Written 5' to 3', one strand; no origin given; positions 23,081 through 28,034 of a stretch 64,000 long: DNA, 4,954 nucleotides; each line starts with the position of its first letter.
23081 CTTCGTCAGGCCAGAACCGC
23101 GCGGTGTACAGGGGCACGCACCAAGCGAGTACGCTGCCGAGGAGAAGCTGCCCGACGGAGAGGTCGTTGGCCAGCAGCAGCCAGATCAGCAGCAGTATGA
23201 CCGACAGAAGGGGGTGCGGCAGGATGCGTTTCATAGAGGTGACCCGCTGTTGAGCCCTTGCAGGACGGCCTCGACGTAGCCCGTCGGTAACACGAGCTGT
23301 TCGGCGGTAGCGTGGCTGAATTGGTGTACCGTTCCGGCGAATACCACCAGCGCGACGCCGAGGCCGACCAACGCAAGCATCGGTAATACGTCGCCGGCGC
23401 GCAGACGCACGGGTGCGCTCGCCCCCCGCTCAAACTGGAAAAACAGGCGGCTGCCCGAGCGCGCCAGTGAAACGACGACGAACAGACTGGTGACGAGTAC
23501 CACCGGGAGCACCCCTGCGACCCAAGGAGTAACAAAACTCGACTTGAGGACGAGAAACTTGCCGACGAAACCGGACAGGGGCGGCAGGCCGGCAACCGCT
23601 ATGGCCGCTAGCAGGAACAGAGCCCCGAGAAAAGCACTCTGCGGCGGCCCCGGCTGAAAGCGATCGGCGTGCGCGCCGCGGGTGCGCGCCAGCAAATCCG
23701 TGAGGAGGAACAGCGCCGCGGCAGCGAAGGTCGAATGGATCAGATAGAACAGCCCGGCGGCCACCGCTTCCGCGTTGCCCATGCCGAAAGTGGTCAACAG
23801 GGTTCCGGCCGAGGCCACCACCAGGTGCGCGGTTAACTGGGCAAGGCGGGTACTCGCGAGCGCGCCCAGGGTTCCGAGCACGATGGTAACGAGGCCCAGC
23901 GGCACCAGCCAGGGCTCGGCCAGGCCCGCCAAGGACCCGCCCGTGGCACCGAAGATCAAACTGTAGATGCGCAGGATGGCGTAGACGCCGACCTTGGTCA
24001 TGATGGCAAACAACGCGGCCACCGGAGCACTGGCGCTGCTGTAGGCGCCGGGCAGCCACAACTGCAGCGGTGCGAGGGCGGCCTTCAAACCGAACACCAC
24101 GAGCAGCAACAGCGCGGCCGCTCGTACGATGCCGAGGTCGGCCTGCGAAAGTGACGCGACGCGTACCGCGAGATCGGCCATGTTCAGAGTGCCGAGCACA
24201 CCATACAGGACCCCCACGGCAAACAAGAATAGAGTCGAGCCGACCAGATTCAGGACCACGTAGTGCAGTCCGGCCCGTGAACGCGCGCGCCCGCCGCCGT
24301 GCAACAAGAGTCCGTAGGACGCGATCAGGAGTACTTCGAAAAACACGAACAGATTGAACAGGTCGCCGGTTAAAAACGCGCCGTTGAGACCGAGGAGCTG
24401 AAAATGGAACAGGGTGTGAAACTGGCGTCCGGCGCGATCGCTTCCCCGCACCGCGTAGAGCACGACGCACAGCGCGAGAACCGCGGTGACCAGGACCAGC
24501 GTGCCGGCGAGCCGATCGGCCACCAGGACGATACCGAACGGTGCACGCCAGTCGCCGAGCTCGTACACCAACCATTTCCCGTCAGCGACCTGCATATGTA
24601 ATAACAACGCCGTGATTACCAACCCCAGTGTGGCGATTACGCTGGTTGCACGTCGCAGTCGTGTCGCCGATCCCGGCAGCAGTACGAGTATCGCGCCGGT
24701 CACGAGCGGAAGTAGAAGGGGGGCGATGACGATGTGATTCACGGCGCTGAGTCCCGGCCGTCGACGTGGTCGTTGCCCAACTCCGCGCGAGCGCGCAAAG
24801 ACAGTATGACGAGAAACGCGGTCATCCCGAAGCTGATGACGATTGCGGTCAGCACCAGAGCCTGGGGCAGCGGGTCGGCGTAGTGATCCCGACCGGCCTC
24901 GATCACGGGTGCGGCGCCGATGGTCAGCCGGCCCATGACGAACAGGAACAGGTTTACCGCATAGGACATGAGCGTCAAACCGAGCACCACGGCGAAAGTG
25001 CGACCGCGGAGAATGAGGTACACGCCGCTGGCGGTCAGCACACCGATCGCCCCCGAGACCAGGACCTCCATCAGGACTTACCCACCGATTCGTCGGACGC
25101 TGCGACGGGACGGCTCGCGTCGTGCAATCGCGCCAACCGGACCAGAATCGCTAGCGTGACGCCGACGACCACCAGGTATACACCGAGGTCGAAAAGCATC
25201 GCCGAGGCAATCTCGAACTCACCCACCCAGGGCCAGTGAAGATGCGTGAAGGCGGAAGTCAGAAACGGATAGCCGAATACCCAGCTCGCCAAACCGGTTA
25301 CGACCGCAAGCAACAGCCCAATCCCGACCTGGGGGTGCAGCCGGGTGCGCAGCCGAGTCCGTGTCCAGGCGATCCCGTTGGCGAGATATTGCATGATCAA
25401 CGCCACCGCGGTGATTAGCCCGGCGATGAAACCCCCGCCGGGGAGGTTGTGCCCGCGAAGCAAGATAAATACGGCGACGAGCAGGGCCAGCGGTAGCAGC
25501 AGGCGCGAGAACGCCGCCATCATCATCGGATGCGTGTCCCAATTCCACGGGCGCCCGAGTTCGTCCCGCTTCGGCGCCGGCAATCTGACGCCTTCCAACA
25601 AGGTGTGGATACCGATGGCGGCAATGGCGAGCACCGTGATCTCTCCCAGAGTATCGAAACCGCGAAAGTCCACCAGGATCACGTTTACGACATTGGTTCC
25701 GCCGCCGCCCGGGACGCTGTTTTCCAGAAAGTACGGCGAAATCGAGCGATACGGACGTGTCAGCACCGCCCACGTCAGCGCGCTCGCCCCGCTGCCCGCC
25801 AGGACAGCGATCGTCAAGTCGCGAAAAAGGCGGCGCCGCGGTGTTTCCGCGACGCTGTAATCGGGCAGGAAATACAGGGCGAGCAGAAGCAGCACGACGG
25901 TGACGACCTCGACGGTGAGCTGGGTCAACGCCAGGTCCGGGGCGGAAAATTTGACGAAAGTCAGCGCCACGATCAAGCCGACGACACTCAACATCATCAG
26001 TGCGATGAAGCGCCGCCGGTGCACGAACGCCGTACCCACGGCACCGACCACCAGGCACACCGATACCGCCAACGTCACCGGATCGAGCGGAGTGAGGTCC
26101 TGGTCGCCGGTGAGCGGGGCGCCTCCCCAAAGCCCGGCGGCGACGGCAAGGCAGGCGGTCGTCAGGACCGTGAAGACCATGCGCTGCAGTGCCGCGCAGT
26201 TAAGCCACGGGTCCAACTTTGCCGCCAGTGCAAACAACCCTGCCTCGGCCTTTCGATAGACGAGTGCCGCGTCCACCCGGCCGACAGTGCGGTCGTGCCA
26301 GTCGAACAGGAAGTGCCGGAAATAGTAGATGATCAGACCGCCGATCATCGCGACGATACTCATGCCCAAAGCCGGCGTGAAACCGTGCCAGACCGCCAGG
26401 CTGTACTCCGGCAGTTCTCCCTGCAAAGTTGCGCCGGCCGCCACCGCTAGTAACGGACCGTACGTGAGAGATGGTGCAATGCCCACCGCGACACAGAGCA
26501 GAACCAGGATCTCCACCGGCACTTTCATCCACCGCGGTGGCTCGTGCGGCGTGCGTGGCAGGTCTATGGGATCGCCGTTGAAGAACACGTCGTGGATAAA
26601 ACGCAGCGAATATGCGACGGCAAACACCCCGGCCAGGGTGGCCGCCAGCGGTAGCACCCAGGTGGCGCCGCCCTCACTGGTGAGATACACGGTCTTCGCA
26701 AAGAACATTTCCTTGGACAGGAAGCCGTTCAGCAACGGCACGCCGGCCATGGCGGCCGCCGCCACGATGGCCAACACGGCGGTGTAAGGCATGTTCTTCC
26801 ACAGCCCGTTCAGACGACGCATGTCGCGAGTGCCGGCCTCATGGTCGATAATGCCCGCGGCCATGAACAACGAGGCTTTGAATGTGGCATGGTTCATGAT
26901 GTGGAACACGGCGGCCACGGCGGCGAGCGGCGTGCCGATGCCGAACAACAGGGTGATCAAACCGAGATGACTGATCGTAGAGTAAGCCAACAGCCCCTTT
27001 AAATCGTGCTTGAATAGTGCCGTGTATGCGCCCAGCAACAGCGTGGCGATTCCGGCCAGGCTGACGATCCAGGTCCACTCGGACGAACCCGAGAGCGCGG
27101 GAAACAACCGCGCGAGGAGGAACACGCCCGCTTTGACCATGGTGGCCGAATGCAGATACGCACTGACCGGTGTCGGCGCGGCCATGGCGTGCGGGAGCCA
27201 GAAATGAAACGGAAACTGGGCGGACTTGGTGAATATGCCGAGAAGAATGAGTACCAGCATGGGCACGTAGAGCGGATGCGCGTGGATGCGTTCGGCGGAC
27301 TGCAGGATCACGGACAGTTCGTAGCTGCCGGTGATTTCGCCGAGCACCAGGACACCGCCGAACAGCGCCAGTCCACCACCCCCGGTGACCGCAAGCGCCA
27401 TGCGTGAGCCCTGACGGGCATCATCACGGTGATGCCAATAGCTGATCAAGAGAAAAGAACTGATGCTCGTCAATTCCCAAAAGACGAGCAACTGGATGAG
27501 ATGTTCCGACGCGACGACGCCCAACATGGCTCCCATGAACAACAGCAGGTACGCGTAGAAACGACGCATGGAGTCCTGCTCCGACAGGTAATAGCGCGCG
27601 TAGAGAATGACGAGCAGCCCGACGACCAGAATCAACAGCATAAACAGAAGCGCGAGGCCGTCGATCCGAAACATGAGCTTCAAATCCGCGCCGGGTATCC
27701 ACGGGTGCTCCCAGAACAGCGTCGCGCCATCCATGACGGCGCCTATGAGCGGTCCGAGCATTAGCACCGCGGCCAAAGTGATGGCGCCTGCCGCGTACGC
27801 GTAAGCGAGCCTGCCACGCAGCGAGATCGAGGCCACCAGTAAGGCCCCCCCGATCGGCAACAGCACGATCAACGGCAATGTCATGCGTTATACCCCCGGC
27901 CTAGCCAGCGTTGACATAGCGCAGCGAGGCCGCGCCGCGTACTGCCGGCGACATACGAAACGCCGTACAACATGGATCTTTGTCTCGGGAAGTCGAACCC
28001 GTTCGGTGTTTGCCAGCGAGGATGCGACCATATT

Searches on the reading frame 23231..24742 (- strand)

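Call 94: search_protein_families(library=pfam, proteins=[window:23231-24742:-], max_evalue=0.0001)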
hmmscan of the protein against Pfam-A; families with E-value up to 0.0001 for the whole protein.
window:23231-24742:- (503 aa): 1 family
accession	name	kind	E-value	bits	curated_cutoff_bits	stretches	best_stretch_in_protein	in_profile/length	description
PF00361.26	Proton_antipo_M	-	1.2e-39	136.8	21.5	1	126-415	2-288/294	NADH:quinone oxidoreductase/Mrp antiporter, TM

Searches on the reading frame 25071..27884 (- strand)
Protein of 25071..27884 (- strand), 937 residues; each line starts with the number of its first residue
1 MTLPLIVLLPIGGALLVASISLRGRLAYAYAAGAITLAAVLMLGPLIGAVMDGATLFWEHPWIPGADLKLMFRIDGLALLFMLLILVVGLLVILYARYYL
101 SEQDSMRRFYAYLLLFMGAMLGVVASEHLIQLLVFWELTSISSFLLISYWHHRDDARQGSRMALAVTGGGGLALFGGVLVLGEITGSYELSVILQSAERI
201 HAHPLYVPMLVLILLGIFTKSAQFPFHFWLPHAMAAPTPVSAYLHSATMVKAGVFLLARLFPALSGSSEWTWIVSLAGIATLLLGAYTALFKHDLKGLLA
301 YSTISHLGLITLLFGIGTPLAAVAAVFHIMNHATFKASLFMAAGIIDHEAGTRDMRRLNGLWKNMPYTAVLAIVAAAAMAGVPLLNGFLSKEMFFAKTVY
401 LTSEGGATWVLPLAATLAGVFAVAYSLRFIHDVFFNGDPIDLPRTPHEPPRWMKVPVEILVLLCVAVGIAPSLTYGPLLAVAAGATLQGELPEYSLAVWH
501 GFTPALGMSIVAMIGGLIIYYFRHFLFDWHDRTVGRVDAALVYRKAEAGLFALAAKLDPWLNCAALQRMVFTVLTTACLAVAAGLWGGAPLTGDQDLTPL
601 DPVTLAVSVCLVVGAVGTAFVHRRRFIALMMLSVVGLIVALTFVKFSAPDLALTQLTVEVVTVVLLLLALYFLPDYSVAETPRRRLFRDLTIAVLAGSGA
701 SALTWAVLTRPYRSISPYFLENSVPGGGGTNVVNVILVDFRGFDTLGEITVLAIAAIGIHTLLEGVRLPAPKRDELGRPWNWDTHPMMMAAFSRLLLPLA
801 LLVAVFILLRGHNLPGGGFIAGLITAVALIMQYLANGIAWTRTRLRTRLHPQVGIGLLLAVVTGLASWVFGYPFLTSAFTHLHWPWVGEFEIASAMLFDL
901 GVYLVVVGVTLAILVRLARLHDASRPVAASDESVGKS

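Call 94: search_protein_families(library=pfam, proteins=[window:25071-27884:-], max_evalue=0.0001)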
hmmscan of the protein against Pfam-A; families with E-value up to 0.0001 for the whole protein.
window:25071-27884:- (937 aa): 5 families
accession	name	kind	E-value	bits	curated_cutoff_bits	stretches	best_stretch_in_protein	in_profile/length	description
PF00361.26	Proton_antipo_M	-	3.1e-62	210.9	21.5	1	126-399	1-276/294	NADH:quinone oxidoreductase/Mrp antiporter, TM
PF04039.18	MnhB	-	9e-38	129.8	22.5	1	789-911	2-126/127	Domain related to MnhB subunit of Na+/H+ antiporter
PF20501.3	MbhE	-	1.3e-30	105.7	27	1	685-769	2-86/98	MBH, subunit E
PF13244.11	MbhD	-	4.2e-19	68.9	27.2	1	611-674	2-66/67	MBH, subunit D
PF00662.26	Proton_antipo_N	-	3.5e-10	40.1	24.5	1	62-110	1-51/51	NADH-Ubiquinone oxidoreductase (complex I), chain 5 N-terminus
